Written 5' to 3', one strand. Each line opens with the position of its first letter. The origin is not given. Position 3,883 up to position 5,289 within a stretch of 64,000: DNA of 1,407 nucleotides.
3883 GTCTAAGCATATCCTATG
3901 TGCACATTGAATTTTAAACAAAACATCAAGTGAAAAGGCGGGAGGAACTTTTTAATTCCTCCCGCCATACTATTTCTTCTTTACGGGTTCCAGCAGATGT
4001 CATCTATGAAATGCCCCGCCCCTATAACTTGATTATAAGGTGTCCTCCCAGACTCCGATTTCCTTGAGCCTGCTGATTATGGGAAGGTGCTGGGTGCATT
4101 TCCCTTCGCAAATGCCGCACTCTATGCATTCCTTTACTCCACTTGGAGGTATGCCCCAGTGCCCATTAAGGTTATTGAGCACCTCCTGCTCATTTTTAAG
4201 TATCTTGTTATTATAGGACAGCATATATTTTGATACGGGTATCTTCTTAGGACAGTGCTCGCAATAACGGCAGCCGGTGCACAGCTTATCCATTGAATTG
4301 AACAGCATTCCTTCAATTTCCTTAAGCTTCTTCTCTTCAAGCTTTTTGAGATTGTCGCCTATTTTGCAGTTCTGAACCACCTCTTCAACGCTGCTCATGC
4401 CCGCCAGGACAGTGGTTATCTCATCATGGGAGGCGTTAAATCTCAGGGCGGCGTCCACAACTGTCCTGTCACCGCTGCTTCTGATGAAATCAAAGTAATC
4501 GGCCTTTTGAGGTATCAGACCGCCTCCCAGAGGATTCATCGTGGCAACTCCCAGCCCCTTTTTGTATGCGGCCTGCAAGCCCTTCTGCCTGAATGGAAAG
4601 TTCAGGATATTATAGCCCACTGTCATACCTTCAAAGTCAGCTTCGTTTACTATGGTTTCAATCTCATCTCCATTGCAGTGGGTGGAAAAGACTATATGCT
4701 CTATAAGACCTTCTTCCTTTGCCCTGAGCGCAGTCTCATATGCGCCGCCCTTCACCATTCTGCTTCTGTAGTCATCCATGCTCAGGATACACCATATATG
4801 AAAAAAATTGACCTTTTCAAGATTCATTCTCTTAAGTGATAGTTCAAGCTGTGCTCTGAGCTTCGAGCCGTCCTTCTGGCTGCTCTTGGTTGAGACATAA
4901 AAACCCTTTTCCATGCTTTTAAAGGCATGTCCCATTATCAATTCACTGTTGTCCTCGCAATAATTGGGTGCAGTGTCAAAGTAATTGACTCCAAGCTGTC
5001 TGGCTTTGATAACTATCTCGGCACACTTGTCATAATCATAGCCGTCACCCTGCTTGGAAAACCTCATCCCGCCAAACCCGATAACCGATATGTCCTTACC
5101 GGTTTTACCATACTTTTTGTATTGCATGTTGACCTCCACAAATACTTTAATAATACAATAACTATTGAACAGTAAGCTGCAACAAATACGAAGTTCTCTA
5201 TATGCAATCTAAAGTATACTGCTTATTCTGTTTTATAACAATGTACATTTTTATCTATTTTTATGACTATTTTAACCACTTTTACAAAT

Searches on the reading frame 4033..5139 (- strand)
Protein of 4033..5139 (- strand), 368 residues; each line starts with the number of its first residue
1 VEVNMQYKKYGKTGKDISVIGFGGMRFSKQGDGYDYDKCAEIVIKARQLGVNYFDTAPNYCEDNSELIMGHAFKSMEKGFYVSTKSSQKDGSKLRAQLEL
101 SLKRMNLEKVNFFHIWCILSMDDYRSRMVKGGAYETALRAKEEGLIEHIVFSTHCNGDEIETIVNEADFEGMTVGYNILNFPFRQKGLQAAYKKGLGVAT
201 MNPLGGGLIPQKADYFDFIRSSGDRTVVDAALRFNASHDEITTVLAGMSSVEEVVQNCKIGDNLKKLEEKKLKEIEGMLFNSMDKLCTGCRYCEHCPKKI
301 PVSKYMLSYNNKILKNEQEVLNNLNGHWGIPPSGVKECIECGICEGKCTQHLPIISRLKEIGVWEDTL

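Call 25: search_protein_families(library=pfam, proteins=[window:4033-5139:-], max_evalue=0.001)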
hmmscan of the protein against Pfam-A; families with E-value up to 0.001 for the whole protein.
window:4033-5139:- (368 aa): 3 families
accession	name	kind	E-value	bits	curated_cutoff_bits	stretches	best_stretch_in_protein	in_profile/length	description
PF00248.27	Aldo_ket_red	-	1.5e-23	83.7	24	1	20-277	2-288/291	Aldo/keto reductase family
PF13187.11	Fer4_9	-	1.2e-06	28.9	27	1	287-351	2-50/52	4Fe-4S dicluster domain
PF13534.11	Fer4_17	-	5.6e-05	24.1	22.2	1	287-352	2-60/61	4Fe-4S dicluster domain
